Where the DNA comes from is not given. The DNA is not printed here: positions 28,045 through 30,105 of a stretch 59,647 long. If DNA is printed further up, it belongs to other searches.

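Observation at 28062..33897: Tandem dnaE duplicate cut down to a PHP-palm-thumb fragment: frame kept open, polymerase aspartates lost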

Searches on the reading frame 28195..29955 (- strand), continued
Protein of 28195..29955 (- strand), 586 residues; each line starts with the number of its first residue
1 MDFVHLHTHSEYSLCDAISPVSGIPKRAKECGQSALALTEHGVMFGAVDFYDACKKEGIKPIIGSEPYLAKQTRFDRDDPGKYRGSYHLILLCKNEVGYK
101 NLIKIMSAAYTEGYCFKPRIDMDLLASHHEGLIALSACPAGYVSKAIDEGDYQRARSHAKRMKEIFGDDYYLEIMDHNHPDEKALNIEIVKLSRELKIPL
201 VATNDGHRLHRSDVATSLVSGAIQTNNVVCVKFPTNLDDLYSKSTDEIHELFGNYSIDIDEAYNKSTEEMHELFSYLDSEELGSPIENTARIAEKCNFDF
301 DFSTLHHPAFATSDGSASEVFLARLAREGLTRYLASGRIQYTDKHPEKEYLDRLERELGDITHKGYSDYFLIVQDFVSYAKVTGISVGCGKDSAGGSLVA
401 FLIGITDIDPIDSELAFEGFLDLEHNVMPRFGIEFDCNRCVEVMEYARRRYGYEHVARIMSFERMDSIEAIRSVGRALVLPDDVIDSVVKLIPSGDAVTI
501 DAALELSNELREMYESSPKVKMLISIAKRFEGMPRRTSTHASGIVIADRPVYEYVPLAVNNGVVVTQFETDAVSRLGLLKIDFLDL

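Call 43: fold_search(model_id=the predicted structure, library=pdb)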
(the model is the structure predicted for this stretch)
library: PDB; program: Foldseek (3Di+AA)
matches with E <= 10: 1427; with E <= 0.001: 28
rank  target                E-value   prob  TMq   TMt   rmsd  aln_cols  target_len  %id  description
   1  2hpi                  8.2e-54  1.00  0.86  0.45   4.4       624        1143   34  Eubacterial and Eukaryotic Replicative DNA Polymerases are not Homologous: X-ray Structure of DNA Polymerase III (released 2006-09-19)
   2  3e0d_A                1.3e-53  1.00  0.88  0.46   4.3       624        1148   34  Insights into the Replisome from the Crystral Structure of the Ternary Complex of the Eubacterial DNA Polymerase III a (released 2008-09-23)
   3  4iqj_D                2.2e-52  1.00  0.86  0.44   3.4       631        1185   34  Structure of PolIIIalpha-Tauc-DNA complex suggests an atomic model of the replisome (released 2013-03-13)
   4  4iqj_B                4.7e-52  1.00  0.85  0.44   4.2       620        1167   34  Structure of PolIIIalpha-Tauc-DNA complex suggests an atomic model of the replisome (released 2013-03-13)
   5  4iqj_C                1.1e-51  1.00  0.85  0.44   4.8       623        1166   35  Structure of PolIIIalpha-Tauc-DNA complex suggests an atomic model of the replisome (released 2013-03-13)
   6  4iqj_A                2.4e-51  1.00  0.85  0.44   4.4       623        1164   34  Structure of PolIIIalpha-Tauc-DNA complex suggests an atomic model of the replisome (released 2013-03-13)
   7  7pu7_A                2.8e-51  1.00  0.85  0.48   3.9       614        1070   32  DNA polymerase from M. tuberculosis (released 2022-02-23)
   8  5lew                  8.1e-49  1.00  0.87  0.56   3.2       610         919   32  DNA polymerase (released 2017-10-25)
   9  4jom                  2.8e-48  1.00  0.83  0.55   4.1       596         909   35  Structure of E. coli Pol III 3mPHP mutant (released 2013-05-29)
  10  2hnh                  1.8e-47  1.00  0.83  0.54   4.0       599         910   34  Crystal structure of the catalytic alpha subunit of E. coli replicative DNA polymerase III (released 2006-09-19)
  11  2hqa                  2.8e-47  1.00  0.83  0.55   4.0       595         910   35  Crystal structure of the catalytic alpha subunit of E. Coli replicative DNA polymerase III (released 2006-09-19)
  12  5fkv_A                5.4e-47  1.00  0.86  0.45   3.1       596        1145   34  cryo-EM structure of the E. coli replicative DNA polymerase complex bound to DNA (DNA polymerase III alpha, beta, epsi (released 2015-11-25)
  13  5fkw_A                1.9e-46  1.00  0.85  0.55   3.8       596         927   35  cryo-EM structure of the E. coli replicative DNA polymerase complex bound to DNA (DNA polymerase III alpha, beta, epsi (released 2015-11-25)
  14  5fku_A                2.7e-44  1.00  0.85  0.45   3.8       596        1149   35  cryo-EM structure of the E. coli replicative DNA polymerase complex in DNA free state (DNA polymerase III alpha, beta, (released 2015-11-25)
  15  3f2b_A                3.0e-30  1.00  0.72  0.43   5.5       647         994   22  DNA Polymerase PolC from Geobacillus kaustophilus complex with DNA, dGTP, Mg and Zn (released 2009-01-20)
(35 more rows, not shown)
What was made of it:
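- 28195..29955 (-): Fragment ORF, 586 aa: PHP-palm-thumb copy of DnaE residues 1-565. The frame is intact and the polymerase centre is destroyed. Foldseek hits to Pol III alpha with TMq 0.83-0.88 (call 43).
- On Functional C-family polymerase (DnaE1 / Pol III alpha): Foldseek TMq 0.83-0.88 to Taq, M. tuberculosis and E. coli alpha (call 43).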

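Call 45: find_related_loci(query=window:28195-29955:-, collection=metagenome_contigs, flank=6000)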
Query window:28195-29955:- (586 aa) in metagenome_contigs; peptide patterns used: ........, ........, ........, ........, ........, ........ (x = any residue, [..] = any of these).
91 stretches matched a pattern; 31 encode a relative of the query (tblastn E <= 1e-3); 31 distinct loci.
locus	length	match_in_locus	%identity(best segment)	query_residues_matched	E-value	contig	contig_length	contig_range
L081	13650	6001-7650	44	1-586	3e-144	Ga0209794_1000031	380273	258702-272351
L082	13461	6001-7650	44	1-586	4e-144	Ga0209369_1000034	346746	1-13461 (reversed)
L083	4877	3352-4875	46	2-538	2e-138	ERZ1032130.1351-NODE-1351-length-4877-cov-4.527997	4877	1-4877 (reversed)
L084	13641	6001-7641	42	3-586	7e-135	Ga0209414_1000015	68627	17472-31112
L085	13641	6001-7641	42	1-586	9e-132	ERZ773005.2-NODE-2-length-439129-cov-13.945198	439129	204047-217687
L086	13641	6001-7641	42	1-586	2e-131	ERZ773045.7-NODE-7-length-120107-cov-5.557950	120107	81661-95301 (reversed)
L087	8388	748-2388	42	1-586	6e-131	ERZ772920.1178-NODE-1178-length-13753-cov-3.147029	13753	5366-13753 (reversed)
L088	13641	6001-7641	42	1-586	5e-131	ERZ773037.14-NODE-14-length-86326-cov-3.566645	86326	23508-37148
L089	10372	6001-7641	42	1-586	1e-130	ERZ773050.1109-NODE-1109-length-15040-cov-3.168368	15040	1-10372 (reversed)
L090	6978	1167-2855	36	2-586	3e-119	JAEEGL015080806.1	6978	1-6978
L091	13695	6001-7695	38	2-586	1e-115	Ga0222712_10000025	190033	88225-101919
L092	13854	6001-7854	34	1-586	7e-114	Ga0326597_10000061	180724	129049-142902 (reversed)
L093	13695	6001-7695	37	2-586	6e-113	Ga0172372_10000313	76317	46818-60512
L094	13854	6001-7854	35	1-586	1e-108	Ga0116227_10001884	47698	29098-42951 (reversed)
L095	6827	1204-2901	38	2-586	7e-107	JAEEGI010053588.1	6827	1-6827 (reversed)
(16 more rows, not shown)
